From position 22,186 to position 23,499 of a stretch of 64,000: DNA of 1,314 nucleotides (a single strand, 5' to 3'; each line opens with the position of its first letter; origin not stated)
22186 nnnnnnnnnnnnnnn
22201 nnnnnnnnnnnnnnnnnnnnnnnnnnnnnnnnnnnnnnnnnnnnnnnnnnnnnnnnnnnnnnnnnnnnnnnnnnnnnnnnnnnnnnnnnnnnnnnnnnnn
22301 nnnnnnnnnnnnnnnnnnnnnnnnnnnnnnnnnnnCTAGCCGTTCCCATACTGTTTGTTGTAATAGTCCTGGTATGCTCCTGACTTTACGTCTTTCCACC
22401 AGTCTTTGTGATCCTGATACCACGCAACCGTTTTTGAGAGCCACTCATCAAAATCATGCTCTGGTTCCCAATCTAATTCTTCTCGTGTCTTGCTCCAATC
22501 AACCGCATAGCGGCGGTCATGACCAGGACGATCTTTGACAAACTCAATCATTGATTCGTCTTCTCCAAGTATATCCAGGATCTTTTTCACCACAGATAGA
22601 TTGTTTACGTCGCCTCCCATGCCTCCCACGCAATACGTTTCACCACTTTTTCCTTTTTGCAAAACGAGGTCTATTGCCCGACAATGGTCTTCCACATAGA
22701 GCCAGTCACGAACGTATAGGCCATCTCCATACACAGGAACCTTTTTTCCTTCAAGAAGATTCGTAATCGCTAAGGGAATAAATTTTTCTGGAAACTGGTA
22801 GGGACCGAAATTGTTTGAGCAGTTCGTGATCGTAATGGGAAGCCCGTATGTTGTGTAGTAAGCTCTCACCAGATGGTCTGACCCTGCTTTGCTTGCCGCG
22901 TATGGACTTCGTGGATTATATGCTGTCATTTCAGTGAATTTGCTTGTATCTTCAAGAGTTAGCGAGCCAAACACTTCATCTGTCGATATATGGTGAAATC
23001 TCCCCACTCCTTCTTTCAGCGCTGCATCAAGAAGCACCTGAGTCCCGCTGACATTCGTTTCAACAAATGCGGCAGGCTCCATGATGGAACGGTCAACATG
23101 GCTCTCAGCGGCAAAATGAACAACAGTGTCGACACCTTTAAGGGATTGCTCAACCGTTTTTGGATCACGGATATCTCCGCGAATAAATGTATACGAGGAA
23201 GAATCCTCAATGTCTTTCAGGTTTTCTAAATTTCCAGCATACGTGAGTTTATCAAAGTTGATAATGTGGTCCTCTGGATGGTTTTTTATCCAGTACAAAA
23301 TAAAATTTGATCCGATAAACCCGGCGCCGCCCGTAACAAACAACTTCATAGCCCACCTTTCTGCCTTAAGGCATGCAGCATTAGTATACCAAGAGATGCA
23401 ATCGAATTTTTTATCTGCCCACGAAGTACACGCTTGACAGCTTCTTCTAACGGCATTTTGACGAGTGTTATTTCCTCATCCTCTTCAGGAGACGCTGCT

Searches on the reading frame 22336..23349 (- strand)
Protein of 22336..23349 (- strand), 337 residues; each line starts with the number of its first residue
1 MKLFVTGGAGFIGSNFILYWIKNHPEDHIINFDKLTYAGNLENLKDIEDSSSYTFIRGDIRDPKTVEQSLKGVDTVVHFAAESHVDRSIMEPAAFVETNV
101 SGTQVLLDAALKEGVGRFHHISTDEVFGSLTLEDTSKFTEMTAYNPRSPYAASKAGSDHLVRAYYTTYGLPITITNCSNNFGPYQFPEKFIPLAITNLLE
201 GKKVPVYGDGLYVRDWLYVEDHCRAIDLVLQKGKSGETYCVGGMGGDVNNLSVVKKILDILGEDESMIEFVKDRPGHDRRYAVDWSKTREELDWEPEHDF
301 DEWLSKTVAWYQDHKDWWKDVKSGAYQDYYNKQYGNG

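Call 49: find_encoding_contigs(protein=window:22336-23349:-, flank=10000, max_places=4)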
Protein window:22336-23349:- (337 aa): 1 contig read that carries it; 1 place shown.
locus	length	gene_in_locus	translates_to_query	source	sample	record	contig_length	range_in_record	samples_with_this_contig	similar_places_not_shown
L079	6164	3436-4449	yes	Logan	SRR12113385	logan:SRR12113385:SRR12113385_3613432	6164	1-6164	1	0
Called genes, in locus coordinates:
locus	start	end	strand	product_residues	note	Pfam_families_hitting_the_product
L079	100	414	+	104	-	PF00814:TsaD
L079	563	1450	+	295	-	PF00188:CAP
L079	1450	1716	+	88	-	-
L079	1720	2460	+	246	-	PF00483:NTP_transferase, PF12804:NTP_transf_3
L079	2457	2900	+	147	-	PF14667:Polysacc_synt_C (weak)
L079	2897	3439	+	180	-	PF00293:NUDIX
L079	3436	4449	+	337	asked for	PF01073:3Beta_HSD, PF01370:Epimerase, PF02719:Polysacc_synt_2, PF04321:RmlD_sub_bind, PF07993:NAD_binding_4, PF13460:NAD_binding_10, PF16363:GDP_Man_Dehyd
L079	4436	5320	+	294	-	PF01370:Epimerase, PF02719:Polysacc_synt_2 (faint), PF04321:RmlD_sub_bind, PF01073:3Beta_HSD (weak), PF07993:NAD_binding_4 (faint)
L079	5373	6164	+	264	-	?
